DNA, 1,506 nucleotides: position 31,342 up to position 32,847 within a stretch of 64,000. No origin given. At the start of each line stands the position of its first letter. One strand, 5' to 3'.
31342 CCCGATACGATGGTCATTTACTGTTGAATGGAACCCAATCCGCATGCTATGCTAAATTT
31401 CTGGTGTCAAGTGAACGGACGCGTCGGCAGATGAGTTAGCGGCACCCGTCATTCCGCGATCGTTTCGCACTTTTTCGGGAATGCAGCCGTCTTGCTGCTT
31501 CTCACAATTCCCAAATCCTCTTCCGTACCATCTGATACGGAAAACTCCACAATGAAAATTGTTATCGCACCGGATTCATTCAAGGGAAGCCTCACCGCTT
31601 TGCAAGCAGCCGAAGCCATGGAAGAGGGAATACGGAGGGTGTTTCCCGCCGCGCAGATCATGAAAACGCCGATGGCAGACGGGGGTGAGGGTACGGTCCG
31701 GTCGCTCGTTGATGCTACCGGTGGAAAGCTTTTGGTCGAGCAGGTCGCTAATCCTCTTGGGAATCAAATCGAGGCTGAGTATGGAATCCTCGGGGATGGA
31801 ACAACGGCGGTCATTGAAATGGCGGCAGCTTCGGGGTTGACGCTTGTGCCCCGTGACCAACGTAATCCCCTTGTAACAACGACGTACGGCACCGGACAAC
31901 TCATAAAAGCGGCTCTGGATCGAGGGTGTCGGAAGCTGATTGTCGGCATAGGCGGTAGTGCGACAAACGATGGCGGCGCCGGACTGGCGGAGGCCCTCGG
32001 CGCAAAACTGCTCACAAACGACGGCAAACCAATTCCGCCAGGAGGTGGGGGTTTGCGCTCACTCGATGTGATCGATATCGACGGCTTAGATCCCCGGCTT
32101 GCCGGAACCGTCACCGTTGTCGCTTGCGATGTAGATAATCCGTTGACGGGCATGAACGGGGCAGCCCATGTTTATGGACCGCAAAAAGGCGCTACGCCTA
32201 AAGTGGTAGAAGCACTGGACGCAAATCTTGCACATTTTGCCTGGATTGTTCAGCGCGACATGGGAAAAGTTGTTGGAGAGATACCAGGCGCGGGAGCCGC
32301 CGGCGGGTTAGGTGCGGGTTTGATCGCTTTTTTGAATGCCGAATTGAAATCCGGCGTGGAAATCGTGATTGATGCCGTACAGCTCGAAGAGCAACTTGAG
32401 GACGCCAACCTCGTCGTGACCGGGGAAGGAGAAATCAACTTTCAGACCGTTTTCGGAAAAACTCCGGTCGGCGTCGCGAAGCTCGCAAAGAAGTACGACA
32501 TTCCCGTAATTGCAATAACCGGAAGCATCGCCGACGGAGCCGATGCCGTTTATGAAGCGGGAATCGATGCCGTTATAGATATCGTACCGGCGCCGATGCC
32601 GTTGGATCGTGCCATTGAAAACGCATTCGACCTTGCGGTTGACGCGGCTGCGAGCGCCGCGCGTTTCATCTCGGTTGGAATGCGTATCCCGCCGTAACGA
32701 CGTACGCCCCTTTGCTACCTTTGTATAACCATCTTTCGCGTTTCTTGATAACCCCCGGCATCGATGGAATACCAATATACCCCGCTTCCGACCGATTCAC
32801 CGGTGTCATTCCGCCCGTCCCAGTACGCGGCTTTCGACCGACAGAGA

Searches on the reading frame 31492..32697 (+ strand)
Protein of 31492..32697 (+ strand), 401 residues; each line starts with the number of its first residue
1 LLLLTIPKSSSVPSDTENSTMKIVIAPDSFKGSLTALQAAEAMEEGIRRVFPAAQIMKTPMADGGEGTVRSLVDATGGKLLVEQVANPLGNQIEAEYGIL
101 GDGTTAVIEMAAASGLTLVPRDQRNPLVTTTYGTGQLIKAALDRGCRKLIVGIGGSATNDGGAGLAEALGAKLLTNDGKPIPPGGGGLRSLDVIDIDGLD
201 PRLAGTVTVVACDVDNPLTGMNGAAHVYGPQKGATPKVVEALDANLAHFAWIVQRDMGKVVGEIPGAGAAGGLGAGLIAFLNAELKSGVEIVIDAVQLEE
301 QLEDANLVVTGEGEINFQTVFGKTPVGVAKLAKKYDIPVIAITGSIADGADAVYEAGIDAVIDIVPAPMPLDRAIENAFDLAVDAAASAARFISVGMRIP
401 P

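Call 9: search_protein_families(library=pfam, proteins=[window:31492-32697:+], max_evalue=0.001)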
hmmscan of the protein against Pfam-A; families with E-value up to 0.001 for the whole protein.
window:31492-32697:+ (401 aa): 1 family
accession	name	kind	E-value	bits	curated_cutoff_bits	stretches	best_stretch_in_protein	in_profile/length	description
PF02595.20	Gly_kinase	-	2.5e-151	504.3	23.3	1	23-393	1-371/372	Glycerate kinase family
